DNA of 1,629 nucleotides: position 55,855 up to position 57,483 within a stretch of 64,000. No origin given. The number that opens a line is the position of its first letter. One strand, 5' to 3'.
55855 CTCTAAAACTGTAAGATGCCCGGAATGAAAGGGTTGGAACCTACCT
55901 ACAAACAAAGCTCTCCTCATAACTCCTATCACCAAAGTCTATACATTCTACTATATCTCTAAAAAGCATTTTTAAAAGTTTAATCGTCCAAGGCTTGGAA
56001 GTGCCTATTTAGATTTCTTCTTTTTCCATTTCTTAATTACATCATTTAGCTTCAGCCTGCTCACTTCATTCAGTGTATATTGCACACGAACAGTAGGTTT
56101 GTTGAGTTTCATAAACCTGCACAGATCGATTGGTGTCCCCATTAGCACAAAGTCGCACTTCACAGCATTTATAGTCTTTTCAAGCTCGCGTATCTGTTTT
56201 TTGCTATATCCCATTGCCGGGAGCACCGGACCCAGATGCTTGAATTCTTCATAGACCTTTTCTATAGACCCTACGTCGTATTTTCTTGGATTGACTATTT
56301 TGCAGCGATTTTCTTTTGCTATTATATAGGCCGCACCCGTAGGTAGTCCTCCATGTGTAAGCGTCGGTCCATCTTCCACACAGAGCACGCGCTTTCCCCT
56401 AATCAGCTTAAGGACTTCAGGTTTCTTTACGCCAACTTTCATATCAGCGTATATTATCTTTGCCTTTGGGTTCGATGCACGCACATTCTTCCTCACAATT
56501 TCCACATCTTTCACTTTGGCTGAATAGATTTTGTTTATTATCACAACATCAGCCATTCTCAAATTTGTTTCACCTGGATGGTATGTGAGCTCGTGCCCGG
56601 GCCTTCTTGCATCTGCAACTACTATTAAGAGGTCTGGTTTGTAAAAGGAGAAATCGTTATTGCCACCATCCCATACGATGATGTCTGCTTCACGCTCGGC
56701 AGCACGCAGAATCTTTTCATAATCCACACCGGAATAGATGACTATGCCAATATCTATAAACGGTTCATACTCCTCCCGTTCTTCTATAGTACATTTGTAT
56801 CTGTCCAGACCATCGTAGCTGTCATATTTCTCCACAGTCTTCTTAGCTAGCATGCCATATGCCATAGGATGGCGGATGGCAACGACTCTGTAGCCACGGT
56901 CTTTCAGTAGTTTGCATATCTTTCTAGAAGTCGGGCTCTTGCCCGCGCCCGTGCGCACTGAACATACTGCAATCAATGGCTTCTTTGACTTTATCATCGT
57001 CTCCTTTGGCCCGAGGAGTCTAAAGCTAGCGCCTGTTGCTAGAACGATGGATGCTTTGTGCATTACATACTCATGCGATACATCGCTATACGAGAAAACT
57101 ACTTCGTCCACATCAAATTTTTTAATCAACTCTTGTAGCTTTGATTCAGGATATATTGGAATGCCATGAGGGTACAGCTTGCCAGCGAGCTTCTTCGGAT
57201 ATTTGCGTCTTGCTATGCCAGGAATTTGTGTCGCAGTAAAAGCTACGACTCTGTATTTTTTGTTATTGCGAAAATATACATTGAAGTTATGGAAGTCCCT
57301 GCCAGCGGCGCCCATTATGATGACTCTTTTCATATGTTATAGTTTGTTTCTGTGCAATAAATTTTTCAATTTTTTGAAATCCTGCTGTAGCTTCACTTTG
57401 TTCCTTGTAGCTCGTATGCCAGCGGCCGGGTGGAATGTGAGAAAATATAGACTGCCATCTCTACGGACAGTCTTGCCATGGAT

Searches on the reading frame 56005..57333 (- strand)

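Call 45: search_protein_families(library=pfam, proteins=[window:56005-57333:-], max_evalue=0.0001)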
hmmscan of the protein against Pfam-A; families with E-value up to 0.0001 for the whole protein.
window:56005-57333:- (442 aa): 1 family
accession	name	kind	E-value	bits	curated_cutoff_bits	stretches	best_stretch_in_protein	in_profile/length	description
PF01656.29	CbiA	-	3.3e-05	24.3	25.4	1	121-204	1-84/125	CobQ/CobB/MinD/ParA nucleotide binding domain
